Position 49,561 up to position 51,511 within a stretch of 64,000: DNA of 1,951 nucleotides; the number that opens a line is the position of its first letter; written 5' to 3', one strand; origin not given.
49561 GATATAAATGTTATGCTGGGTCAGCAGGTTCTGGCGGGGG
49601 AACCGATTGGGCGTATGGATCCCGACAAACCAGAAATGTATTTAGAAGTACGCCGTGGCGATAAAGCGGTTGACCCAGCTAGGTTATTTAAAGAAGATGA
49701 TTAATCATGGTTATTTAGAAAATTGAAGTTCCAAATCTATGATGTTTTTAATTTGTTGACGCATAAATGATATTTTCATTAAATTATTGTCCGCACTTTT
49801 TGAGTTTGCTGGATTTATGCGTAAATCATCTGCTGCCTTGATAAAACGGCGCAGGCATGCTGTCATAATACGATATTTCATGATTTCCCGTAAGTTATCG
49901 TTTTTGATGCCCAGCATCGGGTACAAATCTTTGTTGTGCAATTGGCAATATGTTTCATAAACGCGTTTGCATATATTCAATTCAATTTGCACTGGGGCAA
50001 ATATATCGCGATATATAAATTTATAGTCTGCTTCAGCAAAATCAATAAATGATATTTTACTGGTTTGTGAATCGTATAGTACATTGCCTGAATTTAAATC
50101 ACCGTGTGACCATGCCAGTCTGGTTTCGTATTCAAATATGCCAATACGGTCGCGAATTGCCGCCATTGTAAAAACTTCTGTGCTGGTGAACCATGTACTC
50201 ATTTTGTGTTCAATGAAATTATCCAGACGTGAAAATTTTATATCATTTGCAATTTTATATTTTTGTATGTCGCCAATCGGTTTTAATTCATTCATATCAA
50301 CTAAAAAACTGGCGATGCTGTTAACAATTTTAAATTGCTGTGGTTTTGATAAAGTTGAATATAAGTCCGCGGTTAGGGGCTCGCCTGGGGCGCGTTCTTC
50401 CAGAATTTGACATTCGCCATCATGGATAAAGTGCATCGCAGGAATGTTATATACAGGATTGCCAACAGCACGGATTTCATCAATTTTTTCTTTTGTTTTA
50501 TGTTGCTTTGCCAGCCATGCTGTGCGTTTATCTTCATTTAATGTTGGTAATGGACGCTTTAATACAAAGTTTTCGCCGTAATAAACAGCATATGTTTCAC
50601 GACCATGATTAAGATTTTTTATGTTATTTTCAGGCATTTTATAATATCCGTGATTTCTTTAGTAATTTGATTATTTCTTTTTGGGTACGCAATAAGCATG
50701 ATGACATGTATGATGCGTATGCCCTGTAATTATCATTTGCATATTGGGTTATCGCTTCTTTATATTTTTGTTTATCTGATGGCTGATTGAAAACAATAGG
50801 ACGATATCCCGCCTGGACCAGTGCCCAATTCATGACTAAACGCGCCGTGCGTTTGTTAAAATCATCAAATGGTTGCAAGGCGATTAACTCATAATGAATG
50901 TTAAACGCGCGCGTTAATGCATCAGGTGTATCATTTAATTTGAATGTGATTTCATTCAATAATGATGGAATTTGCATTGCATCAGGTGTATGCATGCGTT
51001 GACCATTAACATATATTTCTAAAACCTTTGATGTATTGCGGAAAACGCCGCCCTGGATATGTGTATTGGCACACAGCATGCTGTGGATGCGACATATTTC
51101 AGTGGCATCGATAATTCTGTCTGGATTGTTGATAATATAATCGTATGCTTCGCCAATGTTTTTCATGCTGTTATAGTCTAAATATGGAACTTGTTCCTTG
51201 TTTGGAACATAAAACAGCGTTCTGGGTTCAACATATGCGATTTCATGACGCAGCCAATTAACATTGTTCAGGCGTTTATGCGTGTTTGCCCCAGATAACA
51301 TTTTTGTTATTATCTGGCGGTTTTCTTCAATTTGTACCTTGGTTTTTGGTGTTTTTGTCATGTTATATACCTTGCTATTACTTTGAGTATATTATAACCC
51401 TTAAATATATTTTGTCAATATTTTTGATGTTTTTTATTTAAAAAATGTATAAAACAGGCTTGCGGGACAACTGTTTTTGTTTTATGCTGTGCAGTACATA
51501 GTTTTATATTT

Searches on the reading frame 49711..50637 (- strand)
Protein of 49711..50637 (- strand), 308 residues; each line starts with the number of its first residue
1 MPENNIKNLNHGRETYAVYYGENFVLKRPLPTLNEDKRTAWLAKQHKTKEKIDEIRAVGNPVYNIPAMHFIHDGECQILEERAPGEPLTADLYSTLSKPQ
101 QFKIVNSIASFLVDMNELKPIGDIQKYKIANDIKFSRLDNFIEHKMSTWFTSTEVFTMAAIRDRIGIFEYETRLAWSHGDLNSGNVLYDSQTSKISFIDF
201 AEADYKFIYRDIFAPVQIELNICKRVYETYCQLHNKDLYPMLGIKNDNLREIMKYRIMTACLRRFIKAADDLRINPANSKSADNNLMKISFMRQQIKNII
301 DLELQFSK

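Call 81: search_protein_families(library=pfam, proteins=[window:49711-50637:-], max_evalue=0.001)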
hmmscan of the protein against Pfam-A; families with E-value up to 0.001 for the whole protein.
window:49711-50637:- (308 aa): 3 families
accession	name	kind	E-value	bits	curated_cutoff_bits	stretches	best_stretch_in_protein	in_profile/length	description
PF01636.29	APH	-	2.4e-09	37.8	23.2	1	8-212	4-206/239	Phosphotransferase enzyme family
PF19974.5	TCAD9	-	5.4e-06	26.3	40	1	171-212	294-334/429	Ternary complex associated domain 9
PF01633.27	Choline_kinase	-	3.8e-05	23.6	29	1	165-212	155-200/300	Choline/ethanolamine kinase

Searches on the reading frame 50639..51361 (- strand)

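Call 81: search_protein_families(library=pfam, proteins=[window:50639-51361:-], max_evalue=0.001)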
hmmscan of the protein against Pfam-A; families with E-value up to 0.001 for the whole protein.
window:50639-51361:- (240 aa): 1 family
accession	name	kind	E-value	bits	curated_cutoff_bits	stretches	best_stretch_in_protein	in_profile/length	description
PF02661.23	Fic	-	2.6e-13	51.1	24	1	84-181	2-93/93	Fic/DOC family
